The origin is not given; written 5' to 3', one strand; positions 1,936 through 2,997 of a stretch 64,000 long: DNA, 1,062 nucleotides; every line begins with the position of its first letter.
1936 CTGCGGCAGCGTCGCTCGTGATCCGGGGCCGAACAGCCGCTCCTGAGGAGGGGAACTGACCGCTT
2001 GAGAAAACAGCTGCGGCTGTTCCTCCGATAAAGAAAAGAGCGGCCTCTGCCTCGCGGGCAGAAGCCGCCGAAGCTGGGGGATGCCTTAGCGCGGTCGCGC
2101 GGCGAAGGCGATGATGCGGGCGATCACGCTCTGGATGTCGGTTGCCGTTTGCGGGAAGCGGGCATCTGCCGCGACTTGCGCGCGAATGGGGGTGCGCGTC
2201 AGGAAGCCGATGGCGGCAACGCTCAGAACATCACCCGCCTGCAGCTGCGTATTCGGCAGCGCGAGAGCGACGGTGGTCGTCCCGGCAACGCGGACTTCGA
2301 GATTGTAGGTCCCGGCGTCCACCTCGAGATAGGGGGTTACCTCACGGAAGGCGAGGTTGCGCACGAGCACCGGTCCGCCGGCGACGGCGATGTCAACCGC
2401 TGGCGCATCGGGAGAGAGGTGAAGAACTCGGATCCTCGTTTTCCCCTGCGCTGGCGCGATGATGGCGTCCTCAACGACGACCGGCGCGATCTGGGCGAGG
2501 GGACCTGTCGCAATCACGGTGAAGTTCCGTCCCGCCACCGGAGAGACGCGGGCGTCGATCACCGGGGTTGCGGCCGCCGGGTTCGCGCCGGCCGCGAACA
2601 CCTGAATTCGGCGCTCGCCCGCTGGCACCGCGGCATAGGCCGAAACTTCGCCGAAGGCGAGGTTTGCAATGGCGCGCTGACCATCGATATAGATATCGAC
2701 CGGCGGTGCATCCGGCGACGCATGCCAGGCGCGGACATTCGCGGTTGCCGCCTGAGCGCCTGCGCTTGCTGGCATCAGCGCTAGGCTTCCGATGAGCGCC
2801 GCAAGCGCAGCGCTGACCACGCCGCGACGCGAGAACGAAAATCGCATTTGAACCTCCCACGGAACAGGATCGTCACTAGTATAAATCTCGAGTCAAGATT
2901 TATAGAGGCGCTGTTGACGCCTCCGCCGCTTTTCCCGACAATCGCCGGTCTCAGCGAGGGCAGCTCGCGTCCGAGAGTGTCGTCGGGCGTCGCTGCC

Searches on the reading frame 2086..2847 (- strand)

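Call 32: search_protein_families(library=pfam, proteins=[window:2086-2847:-], max_evalue=0.00001)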
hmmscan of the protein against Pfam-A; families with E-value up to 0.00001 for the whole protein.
window:2086-2847:- (253 aa): 1 family
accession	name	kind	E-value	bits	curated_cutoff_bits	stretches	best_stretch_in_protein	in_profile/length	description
PF14344.12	DUF4397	-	1.7e-46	158.1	30.6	2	36-154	1-119/119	Domain of unknown function (DUF4397)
